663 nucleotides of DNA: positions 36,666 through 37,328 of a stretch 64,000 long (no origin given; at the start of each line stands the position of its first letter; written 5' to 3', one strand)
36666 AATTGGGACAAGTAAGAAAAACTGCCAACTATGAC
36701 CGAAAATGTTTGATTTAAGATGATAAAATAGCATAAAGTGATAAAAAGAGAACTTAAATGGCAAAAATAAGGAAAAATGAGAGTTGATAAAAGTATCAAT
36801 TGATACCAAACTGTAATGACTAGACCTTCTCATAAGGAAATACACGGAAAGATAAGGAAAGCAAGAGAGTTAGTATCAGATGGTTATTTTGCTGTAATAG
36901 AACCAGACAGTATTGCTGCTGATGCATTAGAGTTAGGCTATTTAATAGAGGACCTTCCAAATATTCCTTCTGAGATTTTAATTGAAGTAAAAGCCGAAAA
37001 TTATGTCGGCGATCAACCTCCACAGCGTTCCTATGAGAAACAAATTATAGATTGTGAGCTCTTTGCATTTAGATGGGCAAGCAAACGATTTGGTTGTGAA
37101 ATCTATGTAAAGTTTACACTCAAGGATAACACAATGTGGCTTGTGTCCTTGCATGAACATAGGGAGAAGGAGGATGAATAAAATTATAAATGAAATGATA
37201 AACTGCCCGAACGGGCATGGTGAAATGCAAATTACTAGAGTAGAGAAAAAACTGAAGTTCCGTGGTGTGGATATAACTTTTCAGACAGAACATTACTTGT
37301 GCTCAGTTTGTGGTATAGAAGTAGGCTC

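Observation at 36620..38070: MqsR/MqsA-like toxin-antitoxin pair with an antitoxin extended by a Panacea-like domain, overlapping stop/start and a palindromic operator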

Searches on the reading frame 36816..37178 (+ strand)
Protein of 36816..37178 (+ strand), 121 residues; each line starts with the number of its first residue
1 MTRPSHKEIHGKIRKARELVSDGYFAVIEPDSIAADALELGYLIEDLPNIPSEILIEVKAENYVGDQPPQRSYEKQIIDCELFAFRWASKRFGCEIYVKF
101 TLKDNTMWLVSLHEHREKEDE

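Call 3: search_protein_families(library=pfam, proteins=[window:36816-37178:+], max_evalue=1)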
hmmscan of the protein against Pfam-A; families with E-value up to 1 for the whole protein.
window:36816-37178:+ (121 aa): 0 families

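Call 4: search_protein_families(library=ncbifam, proteins=[window:36816-37178:+], max_evalue=1)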
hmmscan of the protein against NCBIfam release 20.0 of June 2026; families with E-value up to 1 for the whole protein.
window:36816-37178:+ (121 aa): 1 family
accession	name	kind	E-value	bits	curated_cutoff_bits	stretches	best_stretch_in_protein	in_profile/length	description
TIGR01641.1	phageSPP1_gp7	domain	0.16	12.4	39.65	1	2-26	71-95/109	minor capsid protein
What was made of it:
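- There is no HMM hit (calls 3, 4).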

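Call 5: find_homologous_proteins(query=window:36816-37178:+, max_evalue=0.01)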
Query window:36816-37178:+ (121 aa): 43 proteins with E <= 0.01 among 47 candidates.
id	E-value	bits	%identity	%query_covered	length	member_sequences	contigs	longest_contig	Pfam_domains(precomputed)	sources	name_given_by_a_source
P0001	7.7e-76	270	100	100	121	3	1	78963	-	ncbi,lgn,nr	ncbi:MAG: hypothetical protein JXA50_08620 [Deltaproteobacteria bacterium]|nr:hypothetical protein [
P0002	2.5e-60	220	81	100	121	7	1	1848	-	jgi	-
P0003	3.1e-56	207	77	100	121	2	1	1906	-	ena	-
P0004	3.5e-55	203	77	98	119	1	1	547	-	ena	-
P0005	7.4e-54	199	72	100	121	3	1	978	-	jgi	jgi:hypothetical protein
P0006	7.6e-51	189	69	100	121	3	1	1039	-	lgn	-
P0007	4.4e-44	167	63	98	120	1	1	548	-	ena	-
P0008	4.5e-44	167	64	97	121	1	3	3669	-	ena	-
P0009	9.4e-44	166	66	96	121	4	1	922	-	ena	-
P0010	2.0e-42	162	62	98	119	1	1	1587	-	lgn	-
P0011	1.4e-39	153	59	98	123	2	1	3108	-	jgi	-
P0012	1.6e-37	146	55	100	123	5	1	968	-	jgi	-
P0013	4.1e-35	138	55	98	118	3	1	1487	-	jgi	jgi:hypothetical protein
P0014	4.9e-35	138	54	98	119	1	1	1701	-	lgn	-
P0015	3.6e-34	135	55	100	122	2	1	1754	-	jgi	jgi:hypothetical protein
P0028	4.3e-30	122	49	98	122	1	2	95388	-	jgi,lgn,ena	-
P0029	1.2e-28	118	48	97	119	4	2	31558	-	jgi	jgi:hypothetical protein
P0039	2.6e-19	87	42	99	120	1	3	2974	-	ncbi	-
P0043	1.1e-13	69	40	98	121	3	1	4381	-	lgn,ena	-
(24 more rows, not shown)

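Call 6: search_solved_structures(query=window:36816-37178:+, max_evalue=10)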
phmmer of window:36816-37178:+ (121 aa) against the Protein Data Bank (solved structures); distinct sequences matched with E-value up to 10: 1.
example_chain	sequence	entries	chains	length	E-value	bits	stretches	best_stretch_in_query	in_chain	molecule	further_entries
7pzy_E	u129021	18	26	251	0.96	12.9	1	13-68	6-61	Ribosomal 40S subunit protein S3 | Ribosomal protein S3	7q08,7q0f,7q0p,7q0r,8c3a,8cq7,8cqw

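Call 13: find_encoding_contigs(protein=P0028, flank=4000, max_places=3)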
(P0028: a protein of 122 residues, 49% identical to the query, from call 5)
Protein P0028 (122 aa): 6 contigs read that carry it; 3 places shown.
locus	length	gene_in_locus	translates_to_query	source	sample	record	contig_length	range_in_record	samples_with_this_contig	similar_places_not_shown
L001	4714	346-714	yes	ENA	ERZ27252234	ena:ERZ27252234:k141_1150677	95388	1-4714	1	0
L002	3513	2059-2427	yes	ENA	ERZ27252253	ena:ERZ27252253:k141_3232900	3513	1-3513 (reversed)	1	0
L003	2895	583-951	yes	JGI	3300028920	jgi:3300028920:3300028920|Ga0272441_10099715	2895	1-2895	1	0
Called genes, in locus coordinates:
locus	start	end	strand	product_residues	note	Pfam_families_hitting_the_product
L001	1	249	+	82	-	?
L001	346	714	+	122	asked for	-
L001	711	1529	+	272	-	PF15731:MqsA_antitoxin (faint), PF13274:SocA_Panacea (faint), PF01381:HTH_3 (weak)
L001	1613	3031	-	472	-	PF13380:CoA_binding_2, PF13607:Succ_CoA_lig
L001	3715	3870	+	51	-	-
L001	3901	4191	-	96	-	PF03091:CutA1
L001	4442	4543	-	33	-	-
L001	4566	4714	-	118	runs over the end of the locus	PF12840:HTH_20 (weak), PF01022:HTH_5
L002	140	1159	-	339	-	PF03480:DctP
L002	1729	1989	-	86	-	-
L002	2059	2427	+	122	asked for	-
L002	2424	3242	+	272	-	PF15731:MqsA_antitoxin (faint), PF13274:SocA_Panacea (faint), PF01381:HTH_3 (weak)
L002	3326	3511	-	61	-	?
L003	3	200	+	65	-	?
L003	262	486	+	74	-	-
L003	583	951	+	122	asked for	-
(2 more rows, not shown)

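Call 19: predict_structure(alignment_id=A1)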
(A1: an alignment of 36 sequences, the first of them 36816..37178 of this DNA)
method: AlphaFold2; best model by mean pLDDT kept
length: 121 residues; sequences in the alignment: 36
mean_pLDDT: 90.9   pTM: 0.83
mean pLDDT of the five models: 90.9, 88.6, 85.3, 84.5, 82.2
residues with pLDDT >= 90: 99; 70-90: 17; 50-70: 3; < 50: 2
segments of 3 or more residues with pLDDT < 50: none
pLDDT, mean of each block of 10 residues (from residue 1): 86 96 94 93 91 93 88 91 95 94 96 79 35
secondary structure, 60 per line:
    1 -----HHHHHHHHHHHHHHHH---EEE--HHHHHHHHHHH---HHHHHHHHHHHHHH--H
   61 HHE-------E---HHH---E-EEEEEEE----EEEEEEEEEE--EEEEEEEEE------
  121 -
elements in order: H6-21 E25-27 H30-40 H44-57 E83-89 E94-103 E106-114
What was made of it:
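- On MqsR toxin family (Pfam PF15723): AF2 model with pLDDT 90.9 (call 19).
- Toxin fold: AF2 model with pLDDT 90.9 (call 19).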

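Call 22: search_solved_structures(query=A1, max_evalue=10, show_alignments=2)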
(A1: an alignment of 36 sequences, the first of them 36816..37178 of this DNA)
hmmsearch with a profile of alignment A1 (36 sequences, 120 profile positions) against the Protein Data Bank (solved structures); distinct sequences matched with E-value up to 10: 4.
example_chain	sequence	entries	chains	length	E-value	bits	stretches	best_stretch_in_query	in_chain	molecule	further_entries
3q33_A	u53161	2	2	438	0.96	12.8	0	43-75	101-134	Histone acetyltransferase RTT109 | Histone acetyltransferase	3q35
3q66_C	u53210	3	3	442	0.98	12.7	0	43-75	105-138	Histone acetyltransferase RTT109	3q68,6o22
2rim_A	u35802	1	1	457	1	12.7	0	43-75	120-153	Regulator of Ty1 transposition protein 109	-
2zfn_A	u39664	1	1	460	1.1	12.6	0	43-75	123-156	Regulator of Ty1 transposition protein 109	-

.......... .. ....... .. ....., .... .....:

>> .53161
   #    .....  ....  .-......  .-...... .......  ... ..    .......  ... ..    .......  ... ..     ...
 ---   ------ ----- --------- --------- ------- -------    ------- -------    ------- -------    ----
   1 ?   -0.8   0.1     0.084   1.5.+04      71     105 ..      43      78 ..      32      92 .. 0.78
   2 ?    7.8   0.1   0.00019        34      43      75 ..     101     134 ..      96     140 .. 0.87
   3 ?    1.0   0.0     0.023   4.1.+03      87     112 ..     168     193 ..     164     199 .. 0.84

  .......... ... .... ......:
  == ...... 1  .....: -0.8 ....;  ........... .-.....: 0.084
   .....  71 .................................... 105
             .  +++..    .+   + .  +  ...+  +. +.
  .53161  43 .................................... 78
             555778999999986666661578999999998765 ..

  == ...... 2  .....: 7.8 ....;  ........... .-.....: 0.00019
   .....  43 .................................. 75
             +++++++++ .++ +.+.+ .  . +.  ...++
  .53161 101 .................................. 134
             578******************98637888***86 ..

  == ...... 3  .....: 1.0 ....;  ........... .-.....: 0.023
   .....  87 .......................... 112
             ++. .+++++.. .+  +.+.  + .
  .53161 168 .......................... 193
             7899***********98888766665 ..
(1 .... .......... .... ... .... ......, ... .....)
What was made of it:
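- On MqsR toxin family (Pfam PF15723): A PDB profile search does not find 3HI2 (call 22).
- The toxin has no significant sequence-HMM hit (calls 3, 4, 6, 22).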

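Call 26: fold_search(model_id=the predicted structure, library=pdb)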
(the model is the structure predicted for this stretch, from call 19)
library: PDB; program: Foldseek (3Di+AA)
matches with E <= 10: 589; with E <= 0.001: 2
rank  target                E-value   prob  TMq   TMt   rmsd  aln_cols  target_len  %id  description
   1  3hi2_B                2.2e-04  1.00  0.57  0.69   3.1        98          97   15  Structure of the N-terminal domain of the E. coli antitoxin MqsA (YgiT/b3021) in complex with the E. coli toxin MqsR ( (released 2010-01-12)
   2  3hi2_D                5.3e-04  1.00  0.57  0.73   3.7       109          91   15  Structure of the N-terminal domain of the E. coli antitoxin MqsA (YgiT/b3021) in complex with the E. coli toxin MqsR ( (released 2010-01-12)
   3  3h51_B                1.4e-01  0.15  0.26  0.24   9.4       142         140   10  Crystal structure of Putative calcium/calmodulin dependent protein kinase II association domain (NP_636218.1) from XAN (released 2009-05-05)
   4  5ja8_E                1.6e-01  0.72  0.41  0.45   5.1       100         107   15  Crystal structure of the HigB2 toxin in complex with Nb2 (released 2017-04-05)
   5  5trv                  2.0e-01  0.20  0.31  0.32   9.8       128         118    8  Crystal structure of a de novo designed protein with curved beta-sheet (released 2017-01-25)
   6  4ls4_A                2.2e-01  0.54  0.39  0.49   5.5        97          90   11  Crystal structure of L66S mutant toxin from Helicobacter pylori (released 2014-02-05)
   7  4dim                  3.0e-01  0.12  0.20  0.07   8.4        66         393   14  Crystal structure of phosphoribosylglycinamide synthetase from Anaerococcus prevotii (released 2012-02-29)
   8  4hz9_B                3.2e-01  0.14  0.21  0.21   6.6        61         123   13  Crystal structure of the type VI native effector-immunity complex Tae3-Tai3 from Ralstonia pickettii (released 2013-08-21)
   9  7awk                  3.4e-01  0.51  0.42  0.42   5.4       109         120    9  Crystal structure of the HigB1 toxin mutant K95A from Mycobacterium tuberculosis (Rv1955) (released 2021-11-24)
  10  8c26_A                3.4e-01  0.25  0.33  0.42   6.8       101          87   10  ParDE2 toxin-antitoxin complex from Mycobacterium tuberculosis (rv2142A-rv2142c) (released 2023-12-20)
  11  6xrw_A                3.4e-01  0.18  0.27  0.33   7.9        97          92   14  Chromosomal ParDE TA system from P. aeruginosa (released 2021-07-28)
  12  6w3f_B                4.1e-01  0.15  0.32  0.33   8.2       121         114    7  Rd1NTF2_05_I64F_A80G_T94P_D101K_L106W (released 2020-04-15)
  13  6xrw_C                4.4e-01  0.15  0.28  0.33   6.6       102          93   13  Chromosomal ParDE TA system from P. aeruginosa (released 2021-07-28)
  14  7nbu_Y                4.7e-01  0.21  0.35  0.35   6.2       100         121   12  Structure of the HigB1 toxin mutant K95A from Mycobacterium tuberculosis (Rv1955) and its target, the cspA mRNA, on th (released 2022-03-02)
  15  9vxg_A                4.7e-01  0.06  0.21  0.21  10.2       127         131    7  ROS-Sensing Transcription Factor YchJ Regulates the RssB-RpoS Pathway to Protect Salmonella Against Oxidative Attack b (released 2025-08-06)
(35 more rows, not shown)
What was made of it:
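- RelE, HigB and ParE follow at E > 0.1 (call 26).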

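Call 29: search_protein_representatives(alignment_id=A1)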
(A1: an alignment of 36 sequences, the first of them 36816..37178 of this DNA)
Query: 36 sequences, 120 profile positions. Proteins with E-value up to 0.001 (for the whole library): 405; up to 1e-10: 267; up to 1e-30: 38. The best 150 are listed.
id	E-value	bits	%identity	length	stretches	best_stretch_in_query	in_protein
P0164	1.0e-46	174.1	-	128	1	1-118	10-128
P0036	1.2e-45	170.6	-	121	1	1-117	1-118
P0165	7.6e-45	168.0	-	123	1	1-119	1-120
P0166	1.3e-43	164.0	-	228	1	1-117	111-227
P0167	3.2e-43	162.8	-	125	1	1-119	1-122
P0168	1.8e-42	160.3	-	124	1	1-118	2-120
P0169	3.2e-42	159.6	-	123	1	1-118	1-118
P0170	4.9e-41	155.7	-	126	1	3-117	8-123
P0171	3.9e-40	152.8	-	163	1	2-116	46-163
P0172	6.3e-40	152.2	-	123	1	1-117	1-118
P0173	1.3e-39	151.2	-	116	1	3-116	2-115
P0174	3.8e-39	149.6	-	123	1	3-116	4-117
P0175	7.6e-39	148.7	-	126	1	2-117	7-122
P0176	1.8e-38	147.4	-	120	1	2-117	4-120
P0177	2.1e-37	144.0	-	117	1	2-116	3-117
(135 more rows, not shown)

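Call 33: search_protein_families(library=pfam, alignment_id=A3, max_evalue=1)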
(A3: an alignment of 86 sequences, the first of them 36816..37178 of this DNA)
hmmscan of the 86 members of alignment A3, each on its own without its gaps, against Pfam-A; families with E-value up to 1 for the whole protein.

A. member 1, window:36816-37178:+ (121 aa): 0 families

B. families by the number of members that match (of 86 scanned): 37 families (the first 25 are shown)
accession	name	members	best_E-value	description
PF15723.11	MqsR_toxin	16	0.0042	Motility quorum-sensing regulator, toxin of MqsA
PF24408.1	wHTH-Calcineurin_assc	1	0.005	wHTH-Calcineurin_assc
PF13271.11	DUF4062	1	0.0097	Domain of unknown function (DUF4062)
PF23131.1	DotY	1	0.013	DotY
PF12920.12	TcdA_TcdB_pore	1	0.017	TcdA/TcdB pore forming domain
PF25568.1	AAA_lid_At3g28540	1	0.024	At3g28540-like, AAA+ ATPase lid domain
PF04384.18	Fe-S_assembly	1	0.027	Iron-sulphur cluster assembly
PF22685.1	Gal80p_C-like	1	0.03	Gal80p, C-terminal domain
PF08384.15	NPP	1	0.033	Pro-opiomelanocortin, N-terminal region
PF03568.22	Peptidase_C50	1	0.036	Peptidase family C50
PF09707.15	Cas_Cas2CT1978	1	0.043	CRISPR-associated protein (Cas_Cas2CT1978)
PF24015.1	DUF7329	1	0.048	Family of unknown function (DUF7329)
PF24955.1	DrmE_N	1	0.052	DrmE-like N-terminal domain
PF24505.1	Ig_TMEM131homol_6th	1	0.057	TMEM131 homolog sixth Ig-like domain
PF09512.15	ThiW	1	0.069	Thiamine-precursor transporter protein (ThiW)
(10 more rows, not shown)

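Call 51: search_protein_families(library=padloc, proteins=[window:36816-37178:+], max_evalue=0.1)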
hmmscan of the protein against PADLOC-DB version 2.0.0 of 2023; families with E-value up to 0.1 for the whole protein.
window:36816-37178:+ (121 aa): 0 families
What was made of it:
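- No PADLOC model matches either protein (call 51).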

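Call 52: search_protein_families(library=phrogs, proteins=[window:36816-37178:+], max_evalue=0.01)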
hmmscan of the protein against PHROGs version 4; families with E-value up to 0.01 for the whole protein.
window:36816-37178:+ (121 aa): 0 families
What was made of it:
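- Tried and rejected: Pfam, NCBIfam, PADLOC, PHROGs and PDB sequence searches found nothing (calls 3, 4, 6, 22, 51, 52).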

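Call 66: find_encoding_contigs(protein=P0043, flank=2500, max_places=3)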
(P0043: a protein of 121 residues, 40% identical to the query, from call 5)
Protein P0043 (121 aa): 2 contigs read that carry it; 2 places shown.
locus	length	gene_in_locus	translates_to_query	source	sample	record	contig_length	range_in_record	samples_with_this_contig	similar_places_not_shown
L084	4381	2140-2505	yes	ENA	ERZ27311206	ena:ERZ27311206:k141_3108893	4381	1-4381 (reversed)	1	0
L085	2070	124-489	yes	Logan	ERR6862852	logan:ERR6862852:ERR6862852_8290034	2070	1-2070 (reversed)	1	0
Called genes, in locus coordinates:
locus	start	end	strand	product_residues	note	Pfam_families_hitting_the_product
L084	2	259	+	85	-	?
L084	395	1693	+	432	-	PF03372:Exo_endo_phos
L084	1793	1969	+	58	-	-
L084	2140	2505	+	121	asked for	-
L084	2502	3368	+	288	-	PF13274:SocA_Panacea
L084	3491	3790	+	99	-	PF00239:Resolvase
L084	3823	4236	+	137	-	PF13408:Zn_ribbon_recom (weak)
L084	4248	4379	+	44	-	?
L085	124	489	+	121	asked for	-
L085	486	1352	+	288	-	PF13274:SocA_Panacea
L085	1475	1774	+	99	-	PF00239:Resolvase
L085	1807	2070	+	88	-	?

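Call 67: find_encoding_contigs(protein=P0039, flank=2500, max_places=3)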
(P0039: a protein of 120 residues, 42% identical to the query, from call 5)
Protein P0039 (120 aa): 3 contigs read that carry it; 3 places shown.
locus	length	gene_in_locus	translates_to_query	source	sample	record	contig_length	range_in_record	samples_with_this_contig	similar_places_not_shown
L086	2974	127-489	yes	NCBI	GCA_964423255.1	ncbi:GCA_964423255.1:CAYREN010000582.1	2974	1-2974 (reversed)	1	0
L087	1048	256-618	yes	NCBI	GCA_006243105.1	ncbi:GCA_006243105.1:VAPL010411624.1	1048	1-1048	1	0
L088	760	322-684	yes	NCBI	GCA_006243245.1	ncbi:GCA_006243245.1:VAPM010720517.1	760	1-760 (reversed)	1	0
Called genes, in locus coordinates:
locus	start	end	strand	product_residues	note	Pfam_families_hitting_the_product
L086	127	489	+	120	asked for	-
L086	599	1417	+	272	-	PF15731:MqsA_antitoxin (weak), PF13274:SocA_Panacea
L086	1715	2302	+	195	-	-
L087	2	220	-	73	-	?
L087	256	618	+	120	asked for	-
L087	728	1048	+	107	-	?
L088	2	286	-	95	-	?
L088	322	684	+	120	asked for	-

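Call 68: find_encoding_contigs(protein=P0029, flank=2500, max_places=2)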
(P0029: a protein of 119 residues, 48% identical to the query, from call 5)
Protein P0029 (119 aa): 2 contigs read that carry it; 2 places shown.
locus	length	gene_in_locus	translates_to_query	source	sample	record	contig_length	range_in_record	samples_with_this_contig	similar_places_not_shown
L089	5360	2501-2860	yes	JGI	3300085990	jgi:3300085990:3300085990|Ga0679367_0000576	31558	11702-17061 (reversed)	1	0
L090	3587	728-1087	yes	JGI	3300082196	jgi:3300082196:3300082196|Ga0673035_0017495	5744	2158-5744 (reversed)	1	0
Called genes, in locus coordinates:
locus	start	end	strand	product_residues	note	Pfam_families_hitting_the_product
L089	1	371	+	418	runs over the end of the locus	PF13472:Lipase_GDSL_2 (faint)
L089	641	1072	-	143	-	PF00881:Nitroreductase, PF14512:TM1586_NiRdase (weak)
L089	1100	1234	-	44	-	PF00881:Nitroreductase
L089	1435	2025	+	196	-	PF14321:DUF4382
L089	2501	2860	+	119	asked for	-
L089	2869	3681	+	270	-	PF12844:HTH_19 (faint), PF15731:MqsA_antitoxin, PF01381:HTH_3, PF13560:HTH_31 (faint), PF13274:SocA_Panacea (weak)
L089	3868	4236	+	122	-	PF02463:SMC_N (weak), PF13175:AAA_15, PF13304:AAA_21 (weak)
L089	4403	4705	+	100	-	-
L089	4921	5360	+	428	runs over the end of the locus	PF00149:Metallophos, PF12320:SbcD_C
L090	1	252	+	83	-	?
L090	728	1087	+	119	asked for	-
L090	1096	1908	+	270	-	PF12844:HTH_19 (faint), PF15731:MqsA_antitoxin, PF01381:HTH_3, PF13560:HTH_31 (faint), PF13274:SocA_Panacea (weak)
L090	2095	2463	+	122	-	PF02463:SMC_N (weak), PF13175:AAA_15, PF13304:AAA_21 (weak)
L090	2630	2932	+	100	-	-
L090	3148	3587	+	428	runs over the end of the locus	PF00149:Metallophos, PF12320:SbcD_C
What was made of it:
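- The same holds for toxin-first look-ups, including a 40%-identical toxin (calls 13, 66-68).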
